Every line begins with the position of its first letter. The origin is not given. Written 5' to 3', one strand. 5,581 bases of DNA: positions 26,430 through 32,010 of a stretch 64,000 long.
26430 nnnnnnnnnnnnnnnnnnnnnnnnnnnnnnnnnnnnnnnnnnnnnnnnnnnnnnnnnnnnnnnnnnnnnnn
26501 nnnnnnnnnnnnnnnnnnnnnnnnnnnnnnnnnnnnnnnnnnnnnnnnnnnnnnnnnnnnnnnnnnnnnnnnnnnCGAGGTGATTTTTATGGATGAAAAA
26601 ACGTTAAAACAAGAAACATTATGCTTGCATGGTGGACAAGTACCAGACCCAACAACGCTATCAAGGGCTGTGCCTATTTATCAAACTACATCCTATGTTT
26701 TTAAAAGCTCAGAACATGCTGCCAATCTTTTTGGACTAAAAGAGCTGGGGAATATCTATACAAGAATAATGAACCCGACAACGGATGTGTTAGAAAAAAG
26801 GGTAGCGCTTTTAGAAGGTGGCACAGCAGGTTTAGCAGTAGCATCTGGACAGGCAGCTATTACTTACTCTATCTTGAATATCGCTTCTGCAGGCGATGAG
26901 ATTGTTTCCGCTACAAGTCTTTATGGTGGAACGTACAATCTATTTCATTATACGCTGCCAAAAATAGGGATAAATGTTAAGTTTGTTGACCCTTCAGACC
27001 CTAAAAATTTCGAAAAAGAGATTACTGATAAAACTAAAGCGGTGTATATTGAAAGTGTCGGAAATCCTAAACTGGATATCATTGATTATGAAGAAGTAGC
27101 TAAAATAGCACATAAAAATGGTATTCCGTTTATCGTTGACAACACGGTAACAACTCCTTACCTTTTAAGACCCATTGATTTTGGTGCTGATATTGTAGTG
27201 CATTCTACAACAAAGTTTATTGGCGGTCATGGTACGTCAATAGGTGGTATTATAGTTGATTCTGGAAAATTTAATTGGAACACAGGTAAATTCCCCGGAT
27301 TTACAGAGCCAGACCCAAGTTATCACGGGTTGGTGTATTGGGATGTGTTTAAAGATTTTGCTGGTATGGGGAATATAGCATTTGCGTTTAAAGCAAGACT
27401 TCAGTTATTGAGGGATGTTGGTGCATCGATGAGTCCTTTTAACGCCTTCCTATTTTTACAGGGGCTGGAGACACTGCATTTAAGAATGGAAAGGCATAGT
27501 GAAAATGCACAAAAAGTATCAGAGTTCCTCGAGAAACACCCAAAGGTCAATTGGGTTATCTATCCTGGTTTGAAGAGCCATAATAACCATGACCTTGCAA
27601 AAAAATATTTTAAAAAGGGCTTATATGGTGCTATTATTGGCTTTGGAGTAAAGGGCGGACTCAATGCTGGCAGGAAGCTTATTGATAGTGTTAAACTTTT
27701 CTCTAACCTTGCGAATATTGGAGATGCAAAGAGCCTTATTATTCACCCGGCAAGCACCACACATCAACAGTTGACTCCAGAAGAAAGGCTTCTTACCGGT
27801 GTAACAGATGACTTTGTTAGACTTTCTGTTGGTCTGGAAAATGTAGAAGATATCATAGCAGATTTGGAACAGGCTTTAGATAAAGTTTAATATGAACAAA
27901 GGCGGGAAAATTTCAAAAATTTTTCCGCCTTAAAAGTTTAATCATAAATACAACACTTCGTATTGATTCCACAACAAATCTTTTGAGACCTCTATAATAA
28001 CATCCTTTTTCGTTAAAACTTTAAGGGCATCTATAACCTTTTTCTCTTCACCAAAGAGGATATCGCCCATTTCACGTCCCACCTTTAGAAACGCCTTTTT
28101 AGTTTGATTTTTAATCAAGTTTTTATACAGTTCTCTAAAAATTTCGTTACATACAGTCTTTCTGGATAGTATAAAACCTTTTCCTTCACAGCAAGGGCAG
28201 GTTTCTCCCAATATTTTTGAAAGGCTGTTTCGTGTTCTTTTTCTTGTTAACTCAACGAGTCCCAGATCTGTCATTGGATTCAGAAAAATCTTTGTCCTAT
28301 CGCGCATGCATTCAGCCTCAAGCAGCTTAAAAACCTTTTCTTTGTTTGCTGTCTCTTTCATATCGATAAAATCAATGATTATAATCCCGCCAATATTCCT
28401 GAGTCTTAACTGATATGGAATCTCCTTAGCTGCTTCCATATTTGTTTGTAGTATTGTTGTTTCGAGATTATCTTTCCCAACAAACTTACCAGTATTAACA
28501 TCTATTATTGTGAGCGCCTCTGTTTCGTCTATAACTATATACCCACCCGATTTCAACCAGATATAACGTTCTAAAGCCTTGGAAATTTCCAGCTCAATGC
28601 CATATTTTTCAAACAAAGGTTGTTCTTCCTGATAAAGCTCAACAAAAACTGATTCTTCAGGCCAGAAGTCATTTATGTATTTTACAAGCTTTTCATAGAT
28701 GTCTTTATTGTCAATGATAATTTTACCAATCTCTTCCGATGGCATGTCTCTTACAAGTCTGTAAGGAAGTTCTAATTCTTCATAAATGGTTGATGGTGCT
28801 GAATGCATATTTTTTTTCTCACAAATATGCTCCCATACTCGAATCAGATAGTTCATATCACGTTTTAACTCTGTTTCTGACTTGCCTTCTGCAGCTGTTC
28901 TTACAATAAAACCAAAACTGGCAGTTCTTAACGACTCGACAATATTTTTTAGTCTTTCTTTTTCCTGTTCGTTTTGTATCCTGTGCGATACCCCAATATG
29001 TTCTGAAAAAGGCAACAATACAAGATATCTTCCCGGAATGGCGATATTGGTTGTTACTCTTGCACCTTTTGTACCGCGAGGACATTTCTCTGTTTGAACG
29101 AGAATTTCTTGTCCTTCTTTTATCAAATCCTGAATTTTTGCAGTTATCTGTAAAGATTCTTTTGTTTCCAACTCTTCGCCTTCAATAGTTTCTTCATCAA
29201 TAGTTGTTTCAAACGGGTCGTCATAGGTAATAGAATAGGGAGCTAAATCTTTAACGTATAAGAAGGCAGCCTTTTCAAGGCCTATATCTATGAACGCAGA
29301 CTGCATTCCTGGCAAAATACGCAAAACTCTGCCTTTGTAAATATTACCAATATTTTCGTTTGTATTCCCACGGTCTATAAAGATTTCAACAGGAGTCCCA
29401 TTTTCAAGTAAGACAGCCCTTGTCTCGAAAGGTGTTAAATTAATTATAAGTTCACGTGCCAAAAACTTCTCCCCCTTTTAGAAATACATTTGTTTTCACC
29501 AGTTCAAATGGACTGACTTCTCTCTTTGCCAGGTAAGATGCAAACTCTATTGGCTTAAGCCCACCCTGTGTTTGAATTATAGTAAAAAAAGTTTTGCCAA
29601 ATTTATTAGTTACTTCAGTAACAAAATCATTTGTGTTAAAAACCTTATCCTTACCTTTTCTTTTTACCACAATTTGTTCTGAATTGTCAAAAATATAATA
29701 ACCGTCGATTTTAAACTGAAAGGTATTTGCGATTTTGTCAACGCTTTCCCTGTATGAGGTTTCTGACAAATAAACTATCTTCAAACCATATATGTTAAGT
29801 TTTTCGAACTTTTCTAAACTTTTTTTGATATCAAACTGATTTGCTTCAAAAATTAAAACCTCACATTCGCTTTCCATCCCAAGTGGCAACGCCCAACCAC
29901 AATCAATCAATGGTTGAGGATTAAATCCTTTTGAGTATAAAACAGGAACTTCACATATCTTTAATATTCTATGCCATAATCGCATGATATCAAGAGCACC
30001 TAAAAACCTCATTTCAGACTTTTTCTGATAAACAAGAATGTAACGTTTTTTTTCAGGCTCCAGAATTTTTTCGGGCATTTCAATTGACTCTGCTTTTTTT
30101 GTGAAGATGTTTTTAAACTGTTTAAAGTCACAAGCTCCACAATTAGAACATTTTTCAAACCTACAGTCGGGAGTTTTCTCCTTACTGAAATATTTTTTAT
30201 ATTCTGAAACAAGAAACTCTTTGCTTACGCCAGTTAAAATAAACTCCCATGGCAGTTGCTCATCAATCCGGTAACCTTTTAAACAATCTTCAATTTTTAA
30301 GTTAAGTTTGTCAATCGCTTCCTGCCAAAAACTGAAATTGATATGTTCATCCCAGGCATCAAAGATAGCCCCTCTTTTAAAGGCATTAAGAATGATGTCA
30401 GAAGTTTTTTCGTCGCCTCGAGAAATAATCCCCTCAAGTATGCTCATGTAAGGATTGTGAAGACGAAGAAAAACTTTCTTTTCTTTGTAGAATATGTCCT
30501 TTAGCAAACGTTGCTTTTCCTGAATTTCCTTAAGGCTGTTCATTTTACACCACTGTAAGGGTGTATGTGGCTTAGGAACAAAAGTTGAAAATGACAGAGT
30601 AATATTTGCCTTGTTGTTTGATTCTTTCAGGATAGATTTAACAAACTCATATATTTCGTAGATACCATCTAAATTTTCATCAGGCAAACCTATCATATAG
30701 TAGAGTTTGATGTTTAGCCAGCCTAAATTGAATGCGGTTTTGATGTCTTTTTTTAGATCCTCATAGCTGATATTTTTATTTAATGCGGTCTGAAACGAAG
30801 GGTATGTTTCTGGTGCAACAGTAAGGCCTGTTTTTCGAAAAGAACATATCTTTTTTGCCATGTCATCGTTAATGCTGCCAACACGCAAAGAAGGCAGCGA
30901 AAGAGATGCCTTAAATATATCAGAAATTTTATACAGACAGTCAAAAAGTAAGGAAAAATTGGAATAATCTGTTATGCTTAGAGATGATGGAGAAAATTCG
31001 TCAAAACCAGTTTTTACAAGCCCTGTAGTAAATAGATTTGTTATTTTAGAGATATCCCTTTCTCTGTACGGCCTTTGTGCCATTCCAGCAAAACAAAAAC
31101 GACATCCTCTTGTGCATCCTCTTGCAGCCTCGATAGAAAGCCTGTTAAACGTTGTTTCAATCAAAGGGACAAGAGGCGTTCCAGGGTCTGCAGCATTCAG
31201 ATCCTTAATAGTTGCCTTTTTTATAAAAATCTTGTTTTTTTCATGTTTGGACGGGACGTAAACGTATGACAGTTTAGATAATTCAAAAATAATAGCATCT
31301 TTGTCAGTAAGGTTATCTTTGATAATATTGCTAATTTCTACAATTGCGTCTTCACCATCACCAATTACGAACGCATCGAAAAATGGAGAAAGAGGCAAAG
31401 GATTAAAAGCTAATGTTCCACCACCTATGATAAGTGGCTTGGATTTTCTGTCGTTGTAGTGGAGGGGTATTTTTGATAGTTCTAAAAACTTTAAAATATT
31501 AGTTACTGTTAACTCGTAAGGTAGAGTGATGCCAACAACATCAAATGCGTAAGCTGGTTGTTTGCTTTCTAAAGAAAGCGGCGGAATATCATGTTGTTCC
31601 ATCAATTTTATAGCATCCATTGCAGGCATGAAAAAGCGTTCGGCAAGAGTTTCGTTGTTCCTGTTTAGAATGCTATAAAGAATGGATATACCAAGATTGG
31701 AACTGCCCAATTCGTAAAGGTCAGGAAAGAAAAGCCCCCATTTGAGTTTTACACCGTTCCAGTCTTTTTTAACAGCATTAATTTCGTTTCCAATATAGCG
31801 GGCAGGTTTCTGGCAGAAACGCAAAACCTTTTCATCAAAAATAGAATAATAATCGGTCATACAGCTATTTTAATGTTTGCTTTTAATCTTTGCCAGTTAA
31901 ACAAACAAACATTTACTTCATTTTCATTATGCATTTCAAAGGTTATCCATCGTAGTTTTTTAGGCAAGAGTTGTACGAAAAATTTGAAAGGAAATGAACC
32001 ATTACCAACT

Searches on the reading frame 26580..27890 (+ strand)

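Call 58: search_protein_families(library=pfam, proteins=[window:26580-27890:+], max_evalue=0.00001)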
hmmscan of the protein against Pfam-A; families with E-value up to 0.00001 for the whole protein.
window:26580-27890:+ (436 aa): 3 families
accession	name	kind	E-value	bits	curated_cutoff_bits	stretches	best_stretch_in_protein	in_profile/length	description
PF01053.26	Cys_Met_Meta_PP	-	1e-145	485.6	27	1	12-433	1-380/381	Cys/Met metabolism PLP-dependent enzyme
PF00266.25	Aminotran_5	-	2.7e-07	30.3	21.5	1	103-221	86-210/371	Aminotransferase class-V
PF01041.23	DegT_DnrJ_EryC1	-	1.5e-06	28.2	19.8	0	64-187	22-145/360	DegT/DnrJ/EryC1/StrS aminotransferase family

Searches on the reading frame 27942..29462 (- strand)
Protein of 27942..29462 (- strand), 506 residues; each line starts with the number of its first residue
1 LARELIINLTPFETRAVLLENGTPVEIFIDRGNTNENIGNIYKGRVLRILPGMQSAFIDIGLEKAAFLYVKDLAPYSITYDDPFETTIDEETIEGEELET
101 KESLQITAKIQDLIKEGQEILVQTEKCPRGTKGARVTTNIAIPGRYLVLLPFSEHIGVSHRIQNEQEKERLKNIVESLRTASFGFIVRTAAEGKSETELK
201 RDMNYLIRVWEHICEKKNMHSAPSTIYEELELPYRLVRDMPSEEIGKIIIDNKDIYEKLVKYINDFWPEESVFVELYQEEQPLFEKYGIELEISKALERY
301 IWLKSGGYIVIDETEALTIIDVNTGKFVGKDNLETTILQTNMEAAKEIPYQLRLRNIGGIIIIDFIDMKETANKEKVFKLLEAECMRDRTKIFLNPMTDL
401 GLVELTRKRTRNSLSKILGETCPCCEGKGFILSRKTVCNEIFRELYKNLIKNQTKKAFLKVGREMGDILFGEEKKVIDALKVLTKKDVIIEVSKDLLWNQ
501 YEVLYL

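Call 59: search_protein_families(library=pfam, proteins=[window:27942-29462:-], max_evalue=0.00001)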
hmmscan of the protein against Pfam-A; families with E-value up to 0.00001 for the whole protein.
window:27942-29462:- (506 aa): 2 families
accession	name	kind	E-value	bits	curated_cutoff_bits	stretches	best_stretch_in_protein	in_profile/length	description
PF10150.14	RNase_E_G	-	5.2e-107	357.7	25.5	1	142-410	2-270/270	Ribonuclease E/G family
PF20833.2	RNase_E_G_Thio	-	4.2e-08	33.6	26.8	1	421-503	1-83/86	RNase E/G, Thioredoxin-like domain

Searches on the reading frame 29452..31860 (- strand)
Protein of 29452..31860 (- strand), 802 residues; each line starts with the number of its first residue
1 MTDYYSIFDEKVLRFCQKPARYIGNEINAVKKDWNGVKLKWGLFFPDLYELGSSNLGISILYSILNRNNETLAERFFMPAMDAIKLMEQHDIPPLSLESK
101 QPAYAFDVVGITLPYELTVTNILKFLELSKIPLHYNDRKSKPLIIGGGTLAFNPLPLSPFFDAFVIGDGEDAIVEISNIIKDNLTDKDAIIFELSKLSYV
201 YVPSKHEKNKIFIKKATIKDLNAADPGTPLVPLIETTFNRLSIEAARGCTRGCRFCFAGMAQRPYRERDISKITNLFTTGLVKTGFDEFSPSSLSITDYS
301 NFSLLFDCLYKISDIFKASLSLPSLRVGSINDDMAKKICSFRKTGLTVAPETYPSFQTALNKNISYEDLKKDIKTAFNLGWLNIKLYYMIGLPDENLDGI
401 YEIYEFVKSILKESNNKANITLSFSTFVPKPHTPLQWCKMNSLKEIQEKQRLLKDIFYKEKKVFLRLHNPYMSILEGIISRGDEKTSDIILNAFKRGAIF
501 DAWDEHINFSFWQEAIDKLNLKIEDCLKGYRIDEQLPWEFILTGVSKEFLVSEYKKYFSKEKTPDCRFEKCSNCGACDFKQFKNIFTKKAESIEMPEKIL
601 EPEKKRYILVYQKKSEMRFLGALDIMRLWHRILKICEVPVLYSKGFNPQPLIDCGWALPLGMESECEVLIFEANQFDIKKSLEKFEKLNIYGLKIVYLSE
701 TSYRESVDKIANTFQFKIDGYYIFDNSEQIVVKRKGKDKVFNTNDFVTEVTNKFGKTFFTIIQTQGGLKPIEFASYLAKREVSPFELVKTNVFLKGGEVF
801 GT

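Call 59: search_protein_families(library=pfam, proteins=[window:29452-31860:-], max_evalue=0.00001)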
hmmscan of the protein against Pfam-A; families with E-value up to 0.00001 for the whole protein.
window:29452-31860:- (802 aa): 3 families
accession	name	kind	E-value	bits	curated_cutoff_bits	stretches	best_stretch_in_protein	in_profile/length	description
PF19864.5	Radical_SAM_N2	-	4.5e-47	159.7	29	1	57-203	1-151/151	Radical SAM proteins, N-terminal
PF10105.14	DUF2344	-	2.4e-24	86.6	23.8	1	606-751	1-154/176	Uncharacterized protein conserved in bacteria (DUF2344)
PF04055.27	Radical_SAM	-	4.6e-12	46.9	29.5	1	245-407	3-166/166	Radical SAM superfamily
